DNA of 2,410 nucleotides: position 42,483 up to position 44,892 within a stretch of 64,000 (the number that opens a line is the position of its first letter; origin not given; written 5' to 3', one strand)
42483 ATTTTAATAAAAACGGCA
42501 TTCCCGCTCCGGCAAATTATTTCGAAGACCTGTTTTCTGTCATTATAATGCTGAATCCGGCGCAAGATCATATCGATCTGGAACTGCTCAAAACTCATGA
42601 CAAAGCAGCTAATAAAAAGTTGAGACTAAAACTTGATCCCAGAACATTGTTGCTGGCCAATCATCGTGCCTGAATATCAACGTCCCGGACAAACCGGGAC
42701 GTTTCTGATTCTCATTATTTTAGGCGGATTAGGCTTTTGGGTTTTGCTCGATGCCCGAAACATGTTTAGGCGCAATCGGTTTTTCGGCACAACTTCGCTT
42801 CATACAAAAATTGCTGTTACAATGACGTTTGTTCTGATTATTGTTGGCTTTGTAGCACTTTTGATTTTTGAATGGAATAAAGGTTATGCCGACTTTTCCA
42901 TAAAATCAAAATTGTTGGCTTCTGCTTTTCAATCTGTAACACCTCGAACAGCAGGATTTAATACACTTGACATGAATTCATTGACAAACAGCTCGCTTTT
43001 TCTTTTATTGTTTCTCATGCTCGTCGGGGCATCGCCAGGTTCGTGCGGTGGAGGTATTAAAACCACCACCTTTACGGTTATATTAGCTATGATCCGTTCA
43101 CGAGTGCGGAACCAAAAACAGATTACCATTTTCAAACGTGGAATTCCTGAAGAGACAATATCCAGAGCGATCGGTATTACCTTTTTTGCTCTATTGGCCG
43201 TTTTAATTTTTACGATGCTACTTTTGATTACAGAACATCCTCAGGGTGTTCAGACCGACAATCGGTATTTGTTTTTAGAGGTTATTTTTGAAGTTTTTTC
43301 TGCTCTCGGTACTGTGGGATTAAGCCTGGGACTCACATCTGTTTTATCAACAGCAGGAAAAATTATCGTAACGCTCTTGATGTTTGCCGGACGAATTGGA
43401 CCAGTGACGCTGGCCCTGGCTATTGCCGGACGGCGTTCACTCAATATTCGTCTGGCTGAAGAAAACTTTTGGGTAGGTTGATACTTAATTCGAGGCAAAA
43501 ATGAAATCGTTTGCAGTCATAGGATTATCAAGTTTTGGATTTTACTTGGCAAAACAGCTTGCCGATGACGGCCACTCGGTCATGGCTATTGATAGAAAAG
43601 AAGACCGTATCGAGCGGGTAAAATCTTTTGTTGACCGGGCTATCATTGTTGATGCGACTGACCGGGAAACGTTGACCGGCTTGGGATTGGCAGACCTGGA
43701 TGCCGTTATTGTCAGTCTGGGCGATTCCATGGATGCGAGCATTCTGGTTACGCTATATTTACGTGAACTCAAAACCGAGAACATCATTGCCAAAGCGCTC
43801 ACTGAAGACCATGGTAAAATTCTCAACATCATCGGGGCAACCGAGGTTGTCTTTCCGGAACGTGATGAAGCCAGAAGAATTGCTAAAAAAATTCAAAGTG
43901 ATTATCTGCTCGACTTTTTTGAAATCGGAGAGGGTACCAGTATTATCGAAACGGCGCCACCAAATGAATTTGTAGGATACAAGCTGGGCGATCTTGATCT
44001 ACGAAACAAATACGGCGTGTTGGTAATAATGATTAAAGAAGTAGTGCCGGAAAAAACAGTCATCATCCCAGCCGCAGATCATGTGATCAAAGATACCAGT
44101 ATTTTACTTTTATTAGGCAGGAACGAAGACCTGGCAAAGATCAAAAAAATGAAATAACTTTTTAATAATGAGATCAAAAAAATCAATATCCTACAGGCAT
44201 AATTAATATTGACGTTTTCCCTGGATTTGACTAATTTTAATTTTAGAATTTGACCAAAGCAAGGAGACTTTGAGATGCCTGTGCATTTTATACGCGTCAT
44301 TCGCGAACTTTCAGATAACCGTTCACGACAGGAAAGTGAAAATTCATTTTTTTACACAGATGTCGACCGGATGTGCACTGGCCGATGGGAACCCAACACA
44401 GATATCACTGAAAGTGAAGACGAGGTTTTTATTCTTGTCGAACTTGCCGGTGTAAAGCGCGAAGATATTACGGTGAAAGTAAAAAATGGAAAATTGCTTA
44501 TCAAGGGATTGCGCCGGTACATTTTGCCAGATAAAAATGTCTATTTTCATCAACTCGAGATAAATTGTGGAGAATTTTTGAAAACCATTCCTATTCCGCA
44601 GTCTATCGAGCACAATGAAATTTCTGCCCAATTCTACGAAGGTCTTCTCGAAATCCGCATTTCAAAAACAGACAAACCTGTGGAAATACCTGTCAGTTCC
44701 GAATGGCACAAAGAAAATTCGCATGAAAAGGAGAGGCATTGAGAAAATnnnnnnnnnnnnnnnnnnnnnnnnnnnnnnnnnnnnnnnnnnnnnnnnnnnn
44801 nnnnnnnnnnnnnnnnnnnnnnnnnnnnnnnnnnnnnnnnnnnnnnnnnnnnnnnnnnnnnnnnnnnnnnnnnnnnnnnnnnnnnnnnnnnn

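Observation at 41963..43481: KaiC-like ATPase occupies the position of the missing 5' half of ktrB, leaving a half-size KtrB in front of ktrA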

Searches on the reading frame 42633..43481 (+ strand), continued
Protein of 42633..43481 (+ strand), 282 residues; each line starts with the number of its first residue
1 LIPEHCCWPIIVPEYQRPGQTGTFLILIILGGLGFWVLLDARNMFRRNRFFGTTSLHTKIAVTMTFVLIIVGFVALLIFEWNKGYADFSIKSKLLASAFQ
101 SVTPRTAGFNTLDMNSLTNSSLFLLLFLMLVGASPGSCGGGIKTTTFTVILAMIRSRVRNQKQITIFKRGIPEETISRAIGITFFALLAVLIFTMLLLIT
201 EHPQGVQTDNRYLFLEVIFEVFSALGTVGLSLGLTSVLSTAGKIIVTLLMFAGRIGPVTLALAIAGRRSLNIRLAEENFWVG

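Call 47: find_encoding_contigs(protein=P0003, flank=6000, max_places=2)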
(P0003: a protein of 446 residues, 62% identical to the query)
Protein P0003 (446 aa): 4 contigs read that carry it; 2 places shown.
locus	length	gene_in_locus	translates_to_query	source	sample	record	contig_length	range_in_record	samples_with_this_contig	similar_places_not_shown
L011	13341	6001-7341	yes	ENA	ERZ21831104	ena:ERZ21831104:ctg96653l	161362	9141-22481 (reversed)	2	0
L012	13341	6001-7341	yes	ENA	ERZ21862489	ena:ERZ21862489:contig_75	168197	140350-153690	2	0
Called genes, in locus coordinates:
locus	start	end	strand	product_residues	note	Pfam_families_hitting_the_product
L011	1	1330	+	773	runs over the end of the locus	PF07697:7TMR-HDED, PF07698:7TM-7TMR_HD, PF01966:HD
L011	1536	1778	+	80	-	PF02130:YbeY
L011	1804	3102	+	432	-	PF01595:CNNM, PF00571:CBS, PF03471:CorC_HlyC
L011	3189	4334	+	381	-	-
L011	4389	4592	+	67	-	PF00313:CSD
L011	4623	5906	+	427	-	PF14237:GYF_2, PF10609:ParA, PF13614:AAA_31, PF01656:CbiA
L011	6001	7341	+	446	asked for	PF02386:TrkH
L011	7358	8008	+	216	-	PF02254:TrkA_N, PF02080:TrkA_C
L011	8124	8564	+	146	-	PF00011:HSP20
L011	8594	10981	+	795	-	PF02190:LON_substr_bdg, PF00004:AAA, PF07728:AAA_5, PF22667:Lon_lid, PF05362:Lon_C, PF13541:ChlI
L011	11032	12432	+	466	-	PF01704:UDPGP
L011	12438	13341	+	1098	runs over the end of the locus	PF05170:AsmA (faint), PF05359:DUF748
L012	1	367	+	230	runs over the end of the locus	PF07697:7TMR-HDED, PF07698:7TM-7TMR_HD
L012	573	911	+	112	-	PF01966:HD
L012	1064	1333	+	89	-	-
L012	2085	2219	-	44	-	-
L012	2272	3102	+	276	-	PF00571:CBS, PF03471:CorC_HlyC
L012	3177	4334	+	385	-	-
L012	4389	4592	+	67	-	PF00313:CSD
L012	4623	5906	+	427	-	PF14237:GYF_2, PF10609:ParA, PF13614:AAA_31, PF01656:CbiA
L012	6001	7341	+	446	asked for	PF02386:TrkH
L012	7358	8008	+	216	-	PF02254:TrkA_N, PF02080:TrkA_C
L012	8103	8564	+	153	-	PF00011:HSP20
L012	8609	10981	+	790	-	PF02190:LON_substr_bdg, PF00004:AAA, PF07728:AAA_5, PF22667:Lon_lid, PF05362:Lon_C, PF13541:ChlI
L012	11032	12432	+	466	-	PF01704:UDPGP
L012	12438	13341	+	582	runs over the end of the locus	PF05359:DUF748 (weak)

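Call 48: find_encoding_contigs(protein=P0006, flank=6000, max_places=2)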
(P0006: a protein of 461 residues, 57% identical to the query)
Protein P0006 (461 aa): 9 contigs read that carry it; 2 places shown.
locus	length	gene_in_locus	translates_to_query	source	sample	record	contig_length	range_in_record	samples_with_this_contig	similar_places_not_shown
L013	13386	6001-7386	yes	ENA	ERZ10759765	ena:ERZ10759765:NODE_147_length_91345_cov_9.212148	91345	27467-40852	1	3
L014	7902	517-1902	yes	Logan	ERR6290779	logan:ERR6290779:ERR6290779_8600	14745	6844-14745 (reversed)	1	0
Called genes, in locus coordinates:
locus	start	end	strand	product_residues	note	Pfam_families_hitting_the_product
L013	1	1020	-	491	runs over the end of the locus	PF01266:DAO (faint), PF01593:Amino_oxidase, PF03486:HI0933_like (faint), PF07992:Pyr_redox_2 (faint), PF12831:FAD_oxidored (faint), PF13450:NAD_binding_8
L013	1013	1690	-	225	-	PF18916:Lycopene_cyc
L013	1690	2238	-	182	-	-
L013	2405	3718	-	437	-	PF00875:DNA_photolyase, PF03441:FAD_binding_7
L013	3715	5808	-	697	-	PF03190:Thioredox_DsbH, PF13899:Thioredoxin_7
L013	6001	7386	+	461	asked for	PF02386:TrkH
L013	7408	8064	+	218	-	PF02254:TrkA_N, PF03446:NAD_binding_2 (weak), PF02080:TrkA_C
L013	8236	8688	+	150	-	PF00011:HSP20, PF17886:ArsA_HSP20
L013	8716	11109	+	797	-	PF02190:LON_substr_bdg, PF00004:AAA, PF07728:AAA_5, PF22667:Lon_lid, PF05362:Lon_C, PF13541:ChlI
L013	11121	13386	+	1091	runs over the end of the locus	-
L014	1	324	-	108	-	?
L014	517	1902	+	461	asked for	PF02386:TrkH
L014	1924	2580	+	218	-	PF02254:TrkA_N, PF03446:NAD_binding_2 (weak), PF02080:TrkA_C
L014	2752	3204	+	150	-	PF00011:HSP20, PF17886:ArsA_HSP20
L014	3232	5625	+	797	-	PF02190:LON_substr_bdg, PF00004:AAA, PF07728:AAA_5, PF22667:Lon_lid, PF05362:Lon_C, PF13541:ChlI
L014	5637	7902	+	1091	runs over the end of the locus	-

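Call 52: search_solved_structures(query=P0002, max_evalue=1e-10, show_alignments=1)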
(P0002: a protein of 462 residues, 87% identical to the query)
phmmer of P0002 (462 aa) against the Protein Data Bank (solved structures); distinct sequences matched with E-value up to 1e-10: 5.
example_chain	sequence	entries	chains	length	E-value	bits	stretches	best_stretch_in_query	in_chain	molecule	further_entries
4j7c_I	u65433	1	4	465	1.8e-92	314.1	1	17-458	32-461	Ktr system potassium uptake protein B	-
8k1s_I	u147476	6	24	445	1.9e-92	314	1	17-458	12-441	Ktr system potassium uptake protein B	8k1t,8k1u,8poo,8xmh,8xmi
5but_I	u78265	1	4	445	8.2e-92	311.9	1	17-458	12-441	Ktr system potassium uptake protein B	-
7zp9_I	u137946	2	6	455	1.4e-76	261.7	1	24-457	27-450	Ktr system potassium uptake protein B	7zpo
7zpr_I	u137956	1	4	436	6.3e-76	259.5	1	25-457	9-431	Ktr system potassium uptake protein B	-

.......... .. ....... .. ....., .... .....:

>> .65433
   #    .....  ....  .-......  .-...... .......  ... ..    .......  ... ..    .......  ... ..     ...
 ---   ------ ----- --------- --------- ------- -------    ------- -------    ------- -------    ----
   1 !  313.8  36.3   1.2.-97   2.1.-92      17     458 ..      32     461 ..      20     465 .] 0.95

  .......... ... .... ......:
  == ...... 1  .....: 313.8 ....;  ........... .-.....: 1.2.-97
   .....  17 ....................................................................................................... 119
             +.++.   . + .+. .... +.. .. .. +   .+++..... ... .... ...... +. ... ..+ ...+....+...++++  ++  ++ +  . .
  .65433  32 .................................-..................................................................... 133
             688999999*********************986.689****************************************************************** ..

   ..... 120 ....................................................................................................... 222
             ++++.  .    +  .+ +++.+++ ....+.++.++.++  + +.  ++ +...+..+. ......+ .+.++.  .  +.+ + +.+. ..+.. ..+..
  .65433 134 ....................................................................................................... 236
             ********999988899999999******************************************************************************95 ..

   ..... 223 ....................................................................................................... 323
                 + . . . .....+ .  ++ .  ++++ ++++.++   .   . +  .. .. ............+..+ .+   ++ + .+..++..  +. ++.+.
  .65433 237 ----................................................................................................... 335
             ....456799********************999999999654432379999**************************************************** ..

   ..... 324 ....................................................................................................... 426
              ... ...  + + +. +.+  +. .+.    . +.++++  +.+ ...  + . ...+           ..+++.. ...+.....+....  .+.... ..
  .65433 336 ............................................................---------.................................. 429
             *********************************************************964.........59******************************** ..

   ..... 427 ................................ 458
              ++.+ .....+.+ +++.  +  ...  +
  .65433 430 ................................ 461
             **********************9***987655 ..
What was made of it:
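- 42704..43481 (+): 5'-truncated ktrB remnant, corresponding to about codons 205/206-462 of the full-length gene. It holds the end of helix M2 of repeat 2 plus repeats 3 and 4. It has no native start codon, ribosome-binding site or promoter. It is most likely a recent pseudogene. P0002 aligns over its full length to B. subtilis KtrB 4J7C at E 1.8e-92 (call 52).
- Closest known: KtrB of the KtrAB potassium uptake system. Same: Its full-length orthologue P0002 aligns end to end with 4J7C at E 1.8e-92 (call 52).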

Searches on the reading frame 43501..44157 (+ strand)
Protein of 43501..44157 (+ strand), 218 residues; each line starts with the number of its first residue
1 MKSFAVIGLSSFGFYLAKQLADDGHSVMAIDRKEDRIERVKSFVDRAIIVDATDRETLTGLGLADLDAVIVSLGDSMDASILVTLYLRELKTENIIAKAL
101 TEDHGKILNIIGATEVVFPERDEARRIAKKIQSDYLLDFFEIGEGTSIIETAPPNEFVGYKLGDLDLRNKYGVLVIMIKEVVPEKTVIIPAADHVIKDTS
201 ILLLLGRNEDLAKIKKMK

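Call 3: search_protein_families(library=pfam, proteins=[window:43501-44157:+], max_evalue=0.1)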
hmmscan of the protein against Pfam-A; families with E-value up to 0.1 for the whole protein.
window:43501-44157:+ (218 aa): 14 families
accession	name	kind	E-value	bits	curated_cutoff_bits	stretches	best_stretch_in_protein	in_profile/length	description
PF02254.24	TrkA_N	-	7.7e-27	94.4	23.8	1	4-119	1-116/116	TrkA-N domain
PF02080.26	TrkA_C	-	1e-08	35.4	27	1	152-216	7-68/71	TrkA-C domain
PF03446.21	NAD_binding_2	-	1.7e-06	28.6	21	1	4-96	2-89/161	NAD binding domain of 6-phosphogluconate dehydrogenase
PF13460.12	NAD_binding_10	-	5.1e-05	23.6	27.2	1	13-100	7-86/184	NAD(P)H-binding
PF13380.12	CoA_binding_2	-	0.00078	20.3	22.8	1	2-128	1-98/116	CoA binding domain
PF03807.23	F420_oxidored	-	0.0015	19.5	21.6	1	4-45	2-45/94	NADP oxidoreductase coenzyme F420-dependent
PF01210.29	NAD_Gly3P_dh_N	-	0.0018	18.7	23.1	1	5-41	3-39/158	NAD-dependent glycerol-3-phosphate dehydrogenase N-terminus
PF02558.23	ApbA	-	0.0036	17.4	22.2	1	5-42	2-38/150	Ketopantoate reductase PanE/ApbA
PF01370.27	Epimerase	-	0.011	15.6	20.9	1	13-72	11-71/240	NAD dependent epimerase/dehydratase family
PF00106.31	adh_short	-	0.019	14.9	26.6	1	6-46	5-46/195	short chain dehydrogenase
PF00107.32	ADH_zinc_N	-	0.026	14.9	31.8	0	23-77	13-72/129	Zinc-binding dehydrogenase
PF02737.24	3HCDH_N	-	0.051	13.9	22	1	5-46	3-44/180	3-hydroxyacyl-CoA dehydrogenase, NAD binding domain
PF03721.20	UDPG_MGDP_dh_N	-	0.054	13.5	27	0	5-42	4-41/187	UDP-glucose/GDP-mannose dehydrogenase family, NAD binding domain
PF01494.25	FAD_binding_3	-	0.091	12.4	22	0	5-65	5-60/349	FAD binding domain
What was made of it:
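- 43501..44157 (+): Intact ktrA (RCK protein with TrkA_N and TrkA_C domains), left without its cognate full-length KtrB at this locus. PF02254 94.4 bits and PF02080 35.4 bits (call 3).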

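Call 4: search_protein_families(library=ncbifam, proteins=[window:43501-44157:+], max_evalue=0.1)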
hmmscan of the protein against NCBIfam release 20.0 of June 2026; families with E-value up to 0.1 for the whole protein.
window:43501-44157:+ (218 aa): 35 families (the best 25 are shown)
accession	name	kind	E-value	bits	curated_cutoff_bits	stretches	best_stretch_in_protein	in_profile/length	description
NF007039.0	PRK09496.3-2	equivalog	8.8e-18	64.3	293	1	6-216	5-218/446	Trk system potassium transporter TrkA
NF007041.0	PRK09496.3-4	equivalog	2.8e-14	52.7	386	1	2-216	228-441/450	Trk system potassium transporter TrkA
NF007036.0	PRK09496.2-3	subfamily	2.1e-13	49.8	407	1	5-215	234-444/448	Trk system potassium transporter TrkA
NF007031.0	PRK09496.1-2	equivalog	1.9e-12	47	289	1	5-217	237-450/458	Trk system potassium transporter TrkA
NF007033.0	PRK09496.1-5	equivalog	9e-12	44.8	338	2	2-99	226-324/449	Trk system potassium transporter TrkA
NF007038.0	PRK09496.2-6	equivalog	5.7e-11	41.8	374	1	6-217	5-220/445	Trk system potassium transporter TrkA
NF007035.0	PRK09496.2-2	equivalog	8.9e-11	41.2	521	1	1-214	227-445/455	Trk system potassium transporter TrkA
NF007043.0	PRK09496.3-6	equivalog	9.1e-11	41.2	384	1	4-208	234-434/445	Trk system potassium transporter TrkA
NF007034.0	PRK09496.2-1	subfamily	9.8e-10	37.9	344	1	5-131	231-358/445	Trk system potassium transporter TrkA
NF007037.0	PRK09496.2-4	equivalog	2.2e-07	30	445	1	2-197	238-439/454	Trk system potassium transporter TrkA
NF007040.0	PRK09496.3-3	equivalog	7.5e-07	28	455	1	4-215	6-223/462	Trk system potassium transporter TrkA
NF007042.0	PRK09496.3-5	equivalog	1.3e-05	24.1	467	1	5-127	4-132/466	Trk system potassium transporter TrkA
NF002924.0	PRK03562.1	equivalog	8.4e-05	21.2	752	1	6-113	407-514/623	glutathione-regulated potassium-efflux system protein KefC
NF007950.1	PRK10669.1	equivalog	9.2e-05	21.5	700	1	6-128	422-544/547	YbaL family putative K(+) efflux transporter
NF005403.0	PRK06953.1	equivalog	0.00011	21.8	254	1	2-84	2-78/222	SDR family oxidoreductase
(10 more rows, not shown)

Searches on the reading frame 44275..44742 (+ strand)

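Call 3: search_protein_families(library=pfam, proteins=[window:44275-44742:+], max_evalue=0.1)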
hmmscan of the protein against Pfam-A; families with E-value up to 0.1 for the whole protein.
window:44275-44742:+ (155 aa): 3 families
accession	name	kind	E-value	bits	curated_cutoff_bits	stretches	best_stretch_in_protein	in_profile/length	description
PF00011.27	HSP20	-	3.7e-14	53.1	20.8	1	43-135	1-91/102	Hsp20/alpha crystallin family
PF17886.7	ArsA_HSP20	-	0.00013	21.9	22.5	1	53-128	6-62/63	HSP20-like domain found in ArsA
PF04969.22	CS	-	0.012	17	21.3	1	42-131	3-78/78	CS domain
